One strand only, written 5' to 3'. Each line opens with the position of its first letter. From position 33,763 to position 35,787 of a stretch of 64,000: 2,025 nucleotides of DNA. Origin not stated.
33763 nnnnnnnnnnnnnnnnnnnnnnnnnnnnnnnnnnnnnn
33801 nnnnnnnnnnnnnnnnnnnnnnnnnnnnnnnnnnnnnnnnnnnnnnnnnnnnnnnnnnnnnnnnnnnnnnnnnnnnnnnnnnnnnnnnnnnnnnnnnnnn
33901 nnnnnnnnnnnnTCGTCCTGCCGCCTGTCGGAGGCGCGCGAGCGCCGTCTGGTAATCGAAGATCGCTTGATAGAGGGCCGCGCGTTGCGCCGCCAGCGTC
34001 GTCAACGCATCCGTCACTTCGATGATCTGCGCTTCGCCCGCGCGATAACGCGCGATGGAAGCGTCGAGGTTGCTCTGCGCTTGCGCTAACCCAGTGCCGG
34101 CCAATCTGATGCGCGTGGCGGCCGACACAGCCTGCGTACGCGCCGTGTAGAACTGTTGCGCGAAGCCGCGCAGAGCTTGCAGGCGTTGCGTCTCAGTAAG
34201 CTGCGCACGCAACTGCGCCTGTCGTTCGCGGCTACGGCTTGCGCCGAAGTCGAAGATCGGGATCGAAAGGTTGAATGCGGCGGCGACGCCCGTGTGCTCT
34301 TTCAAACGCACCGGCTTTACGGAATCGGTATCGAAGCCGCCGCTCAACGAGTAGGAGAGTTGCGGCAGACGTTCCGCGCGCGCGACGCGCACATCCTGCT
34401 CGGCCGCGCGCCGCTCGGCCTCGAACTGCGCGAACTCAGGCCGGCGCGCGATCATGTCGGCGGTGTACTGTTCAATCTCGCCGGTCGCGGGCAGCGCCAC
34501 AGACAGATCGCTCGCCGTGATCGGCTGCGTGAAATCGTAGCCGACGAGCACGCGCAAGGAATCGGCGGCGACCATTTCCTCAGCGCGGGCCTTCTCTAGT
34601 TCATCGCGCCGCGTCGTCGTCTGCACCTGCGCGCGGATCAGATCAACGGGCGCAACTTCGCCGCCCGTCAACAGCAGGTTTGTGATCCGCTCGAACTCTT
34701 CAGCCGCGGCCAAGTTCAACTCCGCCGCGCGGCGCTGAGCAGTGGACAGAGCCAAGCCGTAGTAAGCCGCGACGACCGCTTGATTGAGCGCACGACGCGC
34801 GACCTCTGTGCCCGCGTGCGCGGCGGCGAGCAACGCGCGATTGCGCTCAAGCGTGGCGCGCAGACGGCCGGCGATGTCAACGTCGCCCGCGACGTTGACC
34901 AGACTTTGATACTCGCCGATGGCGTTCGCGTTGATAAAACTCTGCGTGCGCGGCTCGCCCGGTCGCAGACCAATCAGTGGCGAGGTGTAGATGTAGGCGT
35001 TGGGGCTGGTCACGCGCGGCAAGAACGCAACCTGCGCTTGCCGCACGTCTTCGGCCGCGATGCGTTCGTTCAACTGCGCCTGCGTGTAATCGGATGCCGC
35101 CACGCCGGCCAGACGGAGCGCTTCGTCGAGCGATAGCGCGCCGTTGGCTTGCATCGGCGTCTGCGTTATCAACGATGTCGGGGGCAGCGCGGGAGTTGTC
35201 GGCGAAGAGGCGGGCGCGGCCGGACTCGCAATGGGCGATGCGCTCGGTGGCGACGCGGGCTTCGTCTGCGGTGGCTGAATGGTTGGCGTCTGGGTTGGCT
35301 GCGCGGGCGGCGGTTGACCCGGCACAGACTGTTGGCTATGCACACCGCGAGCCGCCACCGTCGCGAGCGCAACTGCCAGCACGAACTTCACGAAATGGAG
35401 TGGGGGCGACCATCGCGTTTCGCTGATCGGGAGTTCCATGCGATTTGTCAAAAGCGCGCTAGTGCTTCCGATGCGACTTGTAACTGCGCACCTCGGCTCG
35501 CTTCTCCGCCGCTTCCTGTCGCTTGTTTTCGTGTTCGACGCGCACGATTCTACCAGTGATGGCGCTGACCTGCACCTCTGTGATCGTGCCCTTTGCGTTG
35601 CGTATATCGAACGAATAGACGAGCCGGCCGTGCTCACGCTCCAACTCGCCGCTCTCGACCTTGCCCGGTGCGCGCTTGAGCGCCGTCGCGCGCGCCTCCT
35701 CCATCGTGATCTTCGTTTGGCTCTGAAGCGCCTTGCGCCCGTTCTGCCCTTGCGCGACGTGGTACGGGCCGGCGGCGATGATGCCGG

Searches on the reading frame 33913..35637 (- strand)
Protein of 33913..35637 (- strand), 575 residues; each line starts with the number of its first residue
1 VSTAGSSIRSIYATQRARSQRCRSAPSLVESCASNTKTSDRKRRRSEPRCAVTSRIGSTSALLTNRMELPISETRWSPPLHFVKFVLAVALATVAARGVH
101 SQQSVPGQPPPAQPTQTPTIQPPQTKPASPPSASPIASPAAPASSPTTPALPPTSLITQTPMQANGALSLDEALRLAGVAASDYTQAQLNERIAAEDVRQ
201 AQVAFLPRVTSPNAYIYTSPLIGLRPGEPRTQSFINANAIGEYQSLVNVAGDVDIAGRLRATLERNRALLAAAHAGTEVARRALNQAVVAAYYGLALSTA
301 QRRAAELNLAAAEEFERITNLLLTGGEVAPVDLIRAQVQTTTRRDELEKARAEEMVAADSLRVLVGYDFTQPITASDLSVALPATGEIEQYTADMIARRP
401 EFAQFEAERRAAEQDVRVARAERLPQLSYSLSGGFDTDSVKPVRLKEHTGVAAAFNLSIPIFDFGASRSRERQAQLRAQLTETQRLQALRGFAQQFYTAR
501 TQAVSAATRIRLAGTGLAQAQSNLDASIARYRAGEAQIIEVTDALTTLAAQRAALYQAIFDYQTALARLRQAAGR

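Call 48: search_protein_families(library=pfam, proteins=[window:33913-35637:-], max_evalue=0.00001)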
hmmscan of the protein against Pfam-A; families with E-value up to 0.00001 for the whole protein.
window:33913-35637:- (575 aa): 1 family
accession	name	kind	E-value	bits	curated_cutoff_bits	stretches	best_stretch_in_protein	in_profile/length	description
PF02321.23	OEP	-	9.8e-39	133.5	22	2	389-574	2-187/187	Outer membrane efflux protein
